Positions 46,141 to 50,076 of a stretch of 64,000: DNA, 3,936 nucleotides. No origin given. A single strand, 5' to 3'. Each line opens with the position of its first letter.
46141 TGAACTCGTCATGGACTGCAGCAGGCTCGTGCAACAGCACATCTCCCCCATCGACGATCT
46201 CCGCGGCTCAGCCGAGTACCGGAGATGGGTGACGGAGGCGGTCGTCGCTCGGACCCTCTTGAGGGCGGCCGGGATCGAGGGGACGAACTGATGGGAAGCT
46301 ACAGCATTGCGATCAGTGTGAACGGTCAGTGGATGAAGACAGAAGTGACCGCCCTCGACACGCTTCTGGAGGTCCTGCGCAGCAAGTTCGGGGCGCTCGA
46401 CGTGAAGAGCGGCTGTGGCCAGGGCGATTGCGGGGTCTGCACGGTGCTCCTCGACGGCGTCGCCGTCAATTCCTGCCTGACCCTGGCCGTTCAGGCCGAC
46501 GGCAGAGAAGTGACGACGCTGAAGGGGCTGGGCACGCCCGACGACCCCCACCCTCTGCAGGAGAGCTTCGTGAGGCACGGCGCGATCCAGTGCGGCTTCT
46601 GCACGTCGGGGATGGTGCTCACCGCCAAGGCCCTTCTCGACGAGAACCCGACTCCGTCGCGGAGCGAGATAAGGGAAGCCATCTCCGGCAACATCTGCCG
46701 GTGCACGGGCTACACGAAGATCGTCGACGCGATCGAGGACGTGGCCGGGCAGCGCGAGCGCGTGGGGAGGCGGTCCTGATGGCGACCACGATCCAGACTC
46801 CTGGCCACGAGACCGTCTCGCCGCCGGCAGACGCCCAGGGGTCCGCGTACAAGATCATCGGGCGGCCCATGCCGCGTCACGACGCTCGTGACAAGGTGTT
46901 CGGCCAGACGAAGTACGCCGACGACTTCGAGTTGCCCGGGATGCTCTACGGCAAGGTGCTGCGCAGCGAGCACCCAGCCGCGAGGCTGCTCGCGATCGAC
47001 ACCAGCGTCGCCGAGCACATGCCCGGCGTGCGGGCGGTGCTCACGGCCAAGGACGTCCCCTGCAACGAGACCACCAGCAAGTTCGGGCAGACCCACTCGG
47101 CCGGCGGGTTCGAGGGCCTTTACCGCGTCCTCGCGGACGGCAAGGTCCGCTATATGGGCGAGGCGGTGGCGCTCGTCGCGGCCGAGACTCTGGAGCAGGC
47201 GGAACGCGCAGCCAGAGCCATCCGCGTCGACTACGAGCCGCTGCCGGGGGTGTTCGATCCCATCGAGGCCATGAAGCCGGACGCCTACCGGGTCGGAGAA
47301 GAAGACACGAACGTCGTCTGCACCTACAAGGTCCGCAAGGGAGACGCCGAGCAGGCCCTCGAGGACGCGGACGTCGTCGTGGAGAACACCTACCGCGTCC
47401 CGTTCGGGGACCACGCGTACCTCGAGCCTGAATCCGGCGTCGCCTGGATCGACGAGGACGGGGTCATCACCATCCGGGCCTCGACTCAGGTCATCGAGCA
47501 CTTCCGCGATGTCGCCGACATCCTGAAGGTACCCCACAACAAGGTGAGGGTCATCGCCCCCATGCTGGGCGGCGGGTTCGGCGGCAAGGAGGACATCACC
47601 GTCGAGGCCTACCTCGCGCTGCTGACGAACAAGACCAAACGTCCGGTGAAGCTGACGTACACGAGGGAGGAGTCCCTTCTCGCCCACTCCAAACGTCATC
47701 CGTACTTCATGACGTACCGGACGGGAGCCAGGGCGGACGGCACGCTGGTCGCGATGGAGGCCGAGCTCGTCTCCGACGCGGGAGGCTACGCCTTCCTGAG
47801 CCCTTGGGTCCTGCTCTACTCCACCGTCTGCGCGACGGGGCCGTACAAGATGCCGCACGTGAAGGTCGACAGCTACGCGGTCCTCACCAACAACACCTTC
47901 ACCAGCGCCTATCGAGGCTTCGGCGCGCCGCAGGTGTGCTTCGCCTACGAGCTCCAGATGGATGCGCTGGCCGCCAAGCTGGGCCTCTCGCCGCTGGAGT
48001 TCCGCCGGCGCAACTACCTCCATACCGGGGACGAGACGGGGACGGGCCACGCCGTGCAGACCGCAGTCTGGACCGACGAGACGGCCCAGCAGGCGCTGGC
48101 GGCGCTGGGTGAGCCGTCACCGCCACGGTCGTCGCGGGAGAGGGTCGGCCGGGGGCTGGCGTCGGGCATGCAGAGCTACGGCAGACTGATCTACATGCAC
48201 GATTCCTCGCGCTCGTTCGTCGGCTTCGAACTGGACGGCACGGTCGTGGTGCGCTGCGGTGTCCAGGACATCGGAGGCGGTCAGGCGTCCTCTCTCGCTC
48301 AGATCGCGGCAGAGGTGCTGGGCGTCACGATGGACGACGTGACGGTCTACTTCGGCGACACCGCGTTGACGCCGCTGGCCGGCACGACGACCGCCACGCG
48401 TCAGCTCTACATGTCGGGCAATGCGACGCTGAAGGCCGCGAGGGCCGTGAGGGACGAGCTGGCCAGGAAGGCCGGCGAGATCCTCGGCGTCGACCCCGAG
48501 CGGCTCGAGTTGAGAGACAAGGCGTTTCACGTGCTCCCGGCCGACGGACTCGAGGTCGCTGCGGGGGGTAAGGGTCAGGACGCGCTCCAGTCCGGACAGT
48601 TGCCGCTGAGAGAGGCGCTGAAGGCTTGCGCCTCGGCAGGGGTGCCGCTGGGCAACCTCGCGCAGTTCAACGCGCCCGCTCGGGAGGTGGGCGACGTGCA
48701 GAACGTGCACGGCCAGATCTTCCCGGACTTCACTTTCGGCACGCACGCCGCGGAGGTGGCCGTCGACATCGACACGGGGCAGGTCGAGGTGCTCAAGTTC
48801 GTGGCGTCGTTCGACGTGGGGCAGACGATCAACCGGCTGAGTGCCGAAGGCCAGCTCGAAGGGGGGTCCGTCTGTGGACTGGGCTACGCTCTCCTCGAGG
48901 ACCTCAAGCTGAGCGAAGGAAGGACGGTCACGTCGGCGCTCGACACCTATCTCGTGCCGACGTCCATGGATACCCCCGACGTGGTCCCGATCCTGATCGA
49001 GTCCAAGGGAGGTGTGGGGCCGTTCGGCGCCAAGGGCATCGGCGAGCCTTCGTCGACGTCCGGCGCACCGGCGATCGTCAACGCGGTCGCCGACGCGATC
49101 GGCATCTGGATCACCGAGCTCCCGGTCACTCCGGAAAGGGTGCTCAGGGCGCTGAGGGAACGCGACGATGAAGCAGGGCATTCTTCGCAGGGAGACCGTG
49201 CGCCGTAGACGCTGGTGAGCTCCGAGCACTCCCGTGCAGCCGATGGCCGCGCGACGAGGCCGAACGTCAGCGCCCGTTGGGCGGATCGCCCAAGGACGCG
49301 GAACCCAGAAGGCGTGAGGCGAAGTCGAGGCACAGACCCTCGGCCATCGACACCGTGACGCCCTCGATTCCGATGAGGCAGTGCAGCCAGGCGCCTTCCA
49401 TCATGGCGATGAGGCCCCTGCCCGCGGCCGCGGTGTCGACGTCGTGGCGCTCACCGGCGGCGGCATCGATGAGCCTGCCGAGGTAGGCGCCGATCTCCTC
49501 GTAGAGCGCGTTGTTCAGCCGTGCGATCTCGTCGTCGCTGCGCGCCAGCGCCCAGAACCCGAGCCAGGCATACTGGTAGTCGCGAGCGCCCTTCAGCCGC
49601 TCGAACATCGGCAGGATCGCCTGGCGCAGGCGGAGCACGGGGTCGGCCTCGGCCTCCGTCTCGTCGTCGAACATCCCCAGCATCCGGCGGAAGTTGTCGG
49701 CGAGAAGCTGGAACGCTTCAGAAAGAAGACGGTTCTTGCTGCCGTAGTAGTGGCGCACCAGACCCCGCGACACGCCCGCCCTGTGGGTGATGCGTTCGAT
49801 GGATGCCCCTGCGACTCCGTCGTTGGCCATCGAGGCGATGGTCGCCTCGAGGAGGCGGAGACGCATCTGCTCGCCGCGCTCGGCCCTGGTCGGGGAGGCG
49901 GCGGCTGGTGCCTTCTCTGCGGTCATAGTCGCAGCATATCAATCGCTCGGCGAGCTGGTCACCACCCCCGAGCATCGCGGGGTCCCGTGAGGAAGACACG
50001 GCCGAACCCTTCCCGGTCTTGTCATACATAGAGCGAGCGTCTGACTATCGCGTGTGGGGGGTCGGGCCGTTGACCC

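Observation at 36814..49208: Selenium-dependent molybdenum hydroxylase marker genes (yqeB, yqeC) beside two tandem three-subunit hydroxylases and a dedicated molybdate transporter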

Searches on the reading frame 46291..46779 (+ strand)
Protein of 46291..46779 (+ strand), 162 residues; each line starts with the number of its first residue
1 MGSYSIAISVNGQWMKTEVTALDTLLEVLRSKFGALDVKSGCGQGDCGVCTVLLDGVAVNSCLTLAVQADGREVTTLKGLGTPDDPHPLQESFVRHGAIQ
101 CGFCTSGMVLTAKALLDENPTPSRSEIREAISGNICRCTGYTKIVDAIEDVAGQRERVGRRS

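Call 5: search_protein_families(library=ncbifam, proteins=[window:46291-46779:+], max_evalue=0.001)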
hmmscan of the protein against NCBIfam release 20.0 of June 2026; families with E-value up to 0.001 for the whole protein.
window:46291-46779:+ (162 aa): 12 families
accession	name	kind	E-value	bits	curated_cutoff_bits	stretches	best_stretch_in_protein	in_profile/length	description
NF041020.1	glyceraldDH_gamma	equivalog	3.5e-53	179.5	290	1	5-152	12-159/164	glyceraldehyde dehydrogenase subunit gamma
NF043084.2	XdhC_XDHase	equivalog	3.2e-51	172.8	217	1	6-151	3-149/151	xanthine dehydrogenase subunit XdhC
NF045668.1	pterin_aldehy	equivalog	4.5e-48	164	1100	1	7-152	4-152/905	molybdopterin-dependent aldehyde oxidoreductase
NF008514.0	PRK11433.1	equivalog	8.8e-48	162.7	322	2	5-118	52-165/218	aldehyde dehydrogenase iron-sulfur subunit PaoA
TIGR03193.1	4hydroxCoAred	equivalog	5.6e-46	156.1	257.8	1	7-151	3-147/148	4-hydroxybenzoyl-CoA reductase subunit gamma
TIGR03198.1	pucE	equivalog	7.9e-46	155.2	254.3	1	5-151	3-148/151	xanthine dehydrogenase subunit E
TIGR03311.1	Se_dep_XDH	equivalog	1.9e-43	148.7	830.45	1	9-152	4-144/848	selenium-dependent xanthine dehydrogenase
NF007387.0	PRK09908.1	equivalog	2.9e-43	147.1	212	1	5-151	8-155/159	xanthine dehydrogenase iron sulfur-binding subunit XdhC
TIGR02963.1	xanthine_xdhA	equivalog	4.4e-38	131.1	467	1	15-152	11-158/468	xanthine dehydrogenase small subunit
TIGR02969.1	mam_aldehyde_ox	subfamily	8e-27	93.1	1912.3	1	10-149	7-158/1330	aldehyde oxidase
TIGR03313.1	Se_sel_red_Mo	hypoth_equivalog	3.7e-15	54.7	1101.9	1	11-152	4-145/951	molybdopterin-dependent oxidoreductase Mo/Fe-S-binding subunit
NF004898.0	PRK06259.1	equivalog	0.00055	18.7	385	0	16-66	26-76/488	fumarate reductase (CoM/CoB) subunit TfrB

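Call 6: search_protein_families(library=pfam, proteins=[window:46291-46779:+], max_evalue=0.001)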
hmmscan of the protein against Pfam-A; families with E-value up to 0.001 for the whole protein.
window:46291-46779:+ (162 aa): 3 families
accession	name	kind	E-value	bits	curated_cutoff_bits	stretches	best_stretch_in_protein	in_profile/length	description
PF01799.25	Fer2_2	-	1.2e-32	112.3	30.3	1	76-149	1-75/75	[2Fe-2S] binding domain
PF00111.32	Fer2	-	5.2e-08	33.2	21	1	9-62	2-55/77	2Fe-2S iron-sulfur cluster binding domain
PF13085.11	Fer2_3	-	3.1e-06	27.6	27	1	17-75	27-84/107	2Fe-2S iron-sulfur cluster binding domain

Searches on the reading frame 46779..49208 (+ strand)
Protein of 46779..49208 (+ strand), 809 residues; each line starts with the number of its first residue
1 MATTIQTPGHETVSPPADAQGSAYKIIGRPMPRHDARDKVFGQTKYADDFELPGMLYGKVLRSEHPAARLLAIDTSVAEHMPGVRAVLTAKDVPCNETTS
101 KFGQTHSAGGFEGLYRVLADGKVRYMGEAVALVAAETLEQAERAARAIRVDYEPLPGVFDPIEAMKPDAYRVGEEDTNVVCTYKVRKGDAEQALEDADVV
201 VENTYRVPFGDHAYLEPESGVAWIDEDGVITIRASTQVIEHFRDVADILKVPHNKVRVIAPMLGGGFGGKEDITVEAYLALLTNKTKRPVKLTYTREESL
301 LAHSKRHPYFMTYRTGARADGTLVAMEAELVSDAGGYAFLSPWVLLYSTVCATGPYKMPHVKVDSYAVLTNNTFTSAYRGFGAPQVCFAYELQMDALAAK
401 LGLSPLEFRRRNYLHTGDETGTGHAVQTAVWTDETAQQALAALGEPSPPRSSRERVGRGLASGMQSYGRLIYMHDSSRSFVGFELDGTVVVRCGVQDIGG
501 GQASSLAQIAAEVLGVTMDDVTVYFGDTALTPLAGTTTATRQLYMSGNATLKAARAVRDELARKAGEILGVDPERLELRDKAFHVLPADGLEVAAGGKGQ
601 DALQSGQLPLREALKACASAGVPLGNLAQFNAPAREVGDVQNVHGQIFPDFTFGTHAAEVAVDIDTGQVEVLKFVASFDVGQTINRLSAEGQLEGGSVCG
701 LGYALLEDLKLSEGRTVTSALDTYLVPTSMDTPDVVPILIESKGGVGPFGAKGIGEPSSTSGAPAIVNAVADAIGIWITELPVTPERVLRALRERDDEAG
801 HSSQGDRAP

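Call 5: search_protein_families(library=ncbifam, proteins=[window:46779-49208:+], max_evalue=0.001)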
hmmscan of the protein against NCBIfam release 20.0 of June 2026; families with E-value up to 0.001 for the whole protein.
window:46779-49208:+ (809 aa): 13 families
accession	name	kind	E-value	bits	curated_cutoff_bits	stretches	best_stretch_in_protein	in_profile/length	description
TIGR03196.1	pucD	equivalog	3.4e-170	568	783.65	1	26-788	2-754/763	xanthine dehydrogenase subunit D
TIGR03311.1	Se_dep_XDH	equivalog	1.3e-153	513.1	830.45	2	26-565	161-682/848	selenium-dependent xanthine dehydrogenase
NF043082.1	XdhA_XDHase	equivalog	9.8e-148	493.5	780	2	27-582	1-566/758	xanthine dehydrogenase subunit XdhA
TIGR03194.1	4hydrxCoA_A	equivalog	1.4e-139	466.8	994.55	1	31-792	1-746/746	4-hydroxybenzoyl-CoA reductase subunit alpha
NF007426.0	PRK09970.1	equivalog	2.2e-138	462.5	916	2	24-581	3-568/761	xanthine dehydrogenase molybdenum-binding subunit XdhA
NF045668.1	pterin_aldehy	equivalog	1e-130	437.4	1100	2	24-566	172-723/905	molybdopterin-dependent aldehyde oxidoreductase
NF041018.1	glyceraldDH_alpha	equivalog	6.7e-120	401.7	790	1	26-788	2-740/741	glyceraldehyde dehydrogenase subunit alpha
TIGR03313.1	Se_sel_red_Mo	hypoth_equivalog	1.1e-96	324.5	1101.9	3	177-572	351-756/951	molybdopterin-dependent oxidoreductase Mo/Fe-S-binding subunit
TIGR02965.1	xanthine_xdhB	equivalog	3.5e-96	323.1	849.5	1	32-793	6-755/758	xanthine dehydrogenase molybdopterin binding subunit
NF040766.1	CODH_aero_grp5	exception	3.6e-94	316.5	950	1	25-788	3-781/785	aerobic carbon-monoxide dehydrogenase large subunit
NF041671.1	peri_hyde_PaoC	equivalog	1.1e-90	305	1180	2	23-580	14-548/735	aldehyde oxidoreductase molybdenum-binding subunit PaoC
TIGR02416.1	CO_dehy_Mo_lg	equivalog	3e-77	260.4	991.15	2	40-416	6-397/770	aerobic carbon-monoxide dehydrogenase large subunit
TIGR02969.1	mam_aldehyde_ox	subfamily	4.8e-51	173.4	1912.3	2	23-532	572-1073/1330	aldehyde oxidase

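Call 6: search_protein_families(library=pfam, proteins=[window:46779-49208:+], max_evalue=0.001)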
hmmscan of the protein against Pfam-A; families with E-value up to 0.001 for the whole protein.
window:46779-49208:+ (809 aa): 3 families
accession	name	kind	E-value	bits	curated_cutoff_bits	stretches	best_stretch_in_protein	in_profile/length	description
PF02738.23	MoCoBD_1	-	2.3e-81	272.9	27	1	176-413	5-244/244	Molybdopterin cofactor-binding domain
PF20256.3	MoCoBD_2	-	9.6e-63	212.8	27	1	453-733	22-283/283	Molybdopterin cofactor-binding domain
PF01315.27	Ald_Xan_dh_C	-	2.7e-29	102.1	31.3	1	42-156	2-110/110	Aldehyde oxidase and xanthine dehydrogenase, a/b hammerhead domain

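Call 26: search_solved_structures(query=window:46779-49208:+, max_evalue=1e-30)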
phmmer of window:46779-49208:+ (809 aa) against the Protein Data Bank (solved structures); distinct sequences matched with E-value up to 1e-30: 41.
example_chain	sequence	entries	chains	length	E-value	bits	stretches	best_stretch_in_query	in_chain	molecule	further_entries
1rm6_A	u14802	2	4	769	7.5e-96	325.4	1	27-795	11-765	4-hydroxybenzoyl-CoA reductase alpha subunit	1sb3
3hrd_A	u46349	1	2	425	1.7e-88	301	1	21-440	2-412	Nicotinate dehydrogenase large molybdopterin subunit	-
1sij_A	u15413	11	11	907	3.5e-83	283.5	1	25-555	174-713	Aldehyde oxidoreductase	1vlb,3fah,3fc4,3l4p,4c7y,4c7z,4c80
1dgj_A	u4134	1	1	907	1.8e-79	271.2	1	21-563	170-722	ALDEHYDE OXIDOREDUCTASE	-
7dqx_A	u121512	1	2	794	9.1e-74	252.3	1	20-789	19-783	6-hydroxypseudooxynicotine dehydrogenase complex subunit gamma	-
1t3q_B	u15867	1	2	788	6.7e-72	246.2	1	25-594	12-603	quinoline 2-oxidoreductase large subunit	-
8uem_A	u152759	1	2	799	6.1e-67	229.8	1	28-795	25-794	Carbon monoxide dehydrogenase (Large chain), CoxL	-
1jro_B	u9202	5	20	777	1.9e-65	224.8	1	27-418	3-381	xanthine dehydrogenase, chain B | XANTHINE DEHYDROGENASE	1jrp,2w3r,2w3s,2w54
2w55_B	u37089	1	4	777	4.1e-65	223.7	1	27-418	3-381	XANTHINE DEHYDROGENASE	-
3sr6_C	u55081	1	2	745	4.9e-64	220.1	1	27-558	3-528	Xanthine dehydrogenase/oxidase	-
1fiq_C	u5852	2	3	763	4.9e-64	220.1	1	27-558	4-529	XANTHINE OXIDASE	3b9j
3etr_C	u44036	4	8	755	5.2e-64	220.1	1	27-558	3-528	Xanthine dehydrogenase/oxidase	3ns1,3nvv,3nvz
3nrz_C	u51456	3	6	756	5.3e-64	220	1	27-558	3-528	Xanthine dehydrogenase/oxidase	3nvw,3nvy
3eub_C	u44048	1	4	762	5.5e-64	220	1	27-558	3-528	Xanthine dehydrogenase/oxidase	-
1zxi_B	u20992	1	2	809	6.5e-64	219.7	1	16-415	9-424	Carbon monoxide dehydrogenase large chain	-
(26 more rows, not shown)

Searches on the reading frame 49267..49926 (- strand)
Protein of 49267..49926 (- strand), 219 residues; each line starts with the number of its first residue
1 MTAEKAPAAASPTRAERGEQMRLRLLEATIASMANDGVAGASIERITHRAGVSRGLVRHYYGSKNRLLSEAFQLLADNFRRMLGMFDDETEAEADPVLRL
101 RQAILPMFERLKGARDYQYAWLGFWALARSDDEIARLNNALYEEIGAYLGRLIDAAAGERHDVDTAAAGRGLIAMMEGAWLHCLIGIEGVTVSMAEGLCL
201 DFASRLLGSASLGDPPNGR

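Call 8: search_protein_families(library=ncbifam, proteins=[window:49267-49926:-], max_evalue=0.00001)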
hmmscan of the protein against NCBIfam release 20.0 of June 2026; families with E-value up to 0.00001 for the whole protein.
window:49267-49926:- (219 aa): 8 families
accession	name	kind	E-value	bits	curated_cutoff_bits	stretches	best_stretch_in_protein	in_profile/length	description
TIGR03384.1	betaine_BetI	equivalog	3.7e-25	88.7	201.3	1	22-204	10-186/189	choline-binding transcriptional repressor BetI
NF001978.0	PRK00767.1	equivalog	6.6e-25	88.1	118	1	22-208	11-192/197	transcriptional regulator BetI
NF051852.1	efflux_TF_MtrR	exception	2.4e-09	37.3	280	1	20-113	10-101/205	multidrug efflux system transcriptional repressor MtrR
NF007430.0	PRK09975.1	equivalog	2.7e-06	26.7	274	1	18-104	9-93/220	acrEF/envCD operon transcriptional regulator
NF007949.0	PRK10668.1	equivalog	3.9e-06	26.5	271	1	18-107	9-96/216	multidrug efflux transporter transcriptional repressor AcrR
TIGR03613.1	RutR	equivalog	5.4e-06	26.4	368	1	16-91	4-79/202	pyrimidine utilization regulatory protein R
NF053878.1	FATransRegFadRBac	equivalog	5.9e-06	26.2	200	1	24-139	7-117/190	fatty acid metabolism transcriptional regulator FadR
NF041196.1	ScbR_bind_reg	equivalog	7.1e-06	26.3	150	0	16-111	2-94/191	ScbR family autoregulator-binding transcription factor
